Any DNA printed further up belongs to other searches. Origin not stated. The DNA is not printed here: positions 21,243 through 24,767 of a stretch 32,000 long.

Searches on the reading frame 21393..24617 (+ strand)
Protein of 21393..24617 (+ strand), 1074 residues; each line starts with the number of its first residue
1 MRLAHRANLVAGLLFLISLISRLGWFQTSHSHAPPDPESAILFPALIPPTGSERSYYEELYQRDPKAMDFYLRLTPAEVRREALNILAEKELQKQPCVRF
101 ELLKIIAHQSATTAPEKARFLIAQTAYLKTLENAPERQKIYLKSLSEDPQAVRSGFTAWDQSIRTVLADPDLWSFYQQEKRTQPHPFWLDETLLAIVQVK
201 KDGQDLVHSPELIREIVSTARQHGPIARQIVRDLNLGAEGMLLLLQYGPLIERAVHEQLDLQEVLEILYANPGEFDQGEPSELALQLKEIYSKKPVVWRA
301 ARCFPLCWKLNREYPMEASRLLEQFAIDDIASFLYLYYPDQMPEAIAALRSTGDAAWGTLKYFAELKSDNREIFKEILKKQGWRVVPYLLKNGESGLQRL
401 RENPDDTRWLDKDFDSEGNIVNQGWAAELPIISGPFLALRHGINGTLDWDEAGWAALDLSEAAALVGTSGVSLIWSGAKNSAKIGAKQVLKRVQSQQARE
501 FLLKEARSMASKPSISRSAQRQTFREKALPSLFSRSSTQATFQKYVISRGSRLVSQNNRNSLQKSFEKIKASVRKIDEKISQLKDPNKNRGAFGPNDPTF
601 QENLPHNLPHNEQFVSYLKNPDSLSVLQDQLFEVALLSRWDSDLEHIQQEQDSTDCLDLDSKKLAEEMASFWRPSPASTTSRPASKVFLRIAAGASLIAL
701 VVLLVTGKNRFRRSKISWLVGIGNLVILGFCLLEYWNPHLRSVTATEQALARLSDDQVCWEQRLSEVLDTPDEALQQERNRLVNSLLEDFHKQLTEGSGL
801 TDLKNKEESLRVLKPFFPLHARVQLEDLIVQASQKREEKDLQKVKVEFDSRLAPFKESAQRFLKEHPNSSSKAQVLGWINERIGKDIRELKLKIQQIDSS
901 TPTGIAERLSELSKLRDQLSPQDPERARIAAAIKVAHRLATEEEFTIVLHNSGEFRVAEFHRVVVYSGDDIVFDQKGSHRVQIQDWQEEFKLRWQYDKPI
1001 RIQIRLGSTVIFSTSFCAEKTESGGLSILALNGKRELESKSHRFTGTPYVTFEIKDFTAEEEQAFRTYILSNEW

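Call 11: search_protein_families(library=pfam, proteins=[window:21393-24617:+], max_evalue=0.01)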
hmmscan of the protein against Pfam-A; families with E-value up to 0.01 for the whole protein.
window:21393-24617:+ (1074 aa): 0 families

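Call 15: search_protein_families(library=ncbifam, proteins=[window:21393-24617:+], max_evalue=0.01)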
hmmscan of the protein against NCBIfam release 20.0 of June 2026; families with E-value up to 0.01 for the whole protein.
window:21393-24617:+ (1074 aa): 0 families

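Call 19: find_encoding_contigs(protein=window:21393-24617:+, flank=10000, max_places=6)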
Protein window:21393-24617:+ (1074 aa): 1 contig read that carries it; 1 place shown.
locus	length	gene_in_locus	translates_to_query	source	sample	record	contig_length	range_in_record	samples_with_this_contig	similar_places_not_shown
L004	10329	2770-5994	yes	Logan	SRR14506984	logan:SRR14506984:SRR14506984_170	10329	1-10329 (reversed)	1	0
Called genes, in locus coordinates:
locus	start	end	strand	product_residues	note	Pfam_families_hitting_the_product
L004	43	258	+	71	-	-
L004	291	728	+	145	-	-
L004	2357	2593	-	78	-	PF13560:HTH_31, PF12844:HTH_19 (weak), PF01381:HTH_3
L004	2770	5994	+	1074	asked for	-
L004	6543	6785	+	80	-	PF20042:DUF6444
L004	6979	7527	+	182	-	PF03050:DDE_Tnp_IS66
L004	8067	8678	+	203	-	-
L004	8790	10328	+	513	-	?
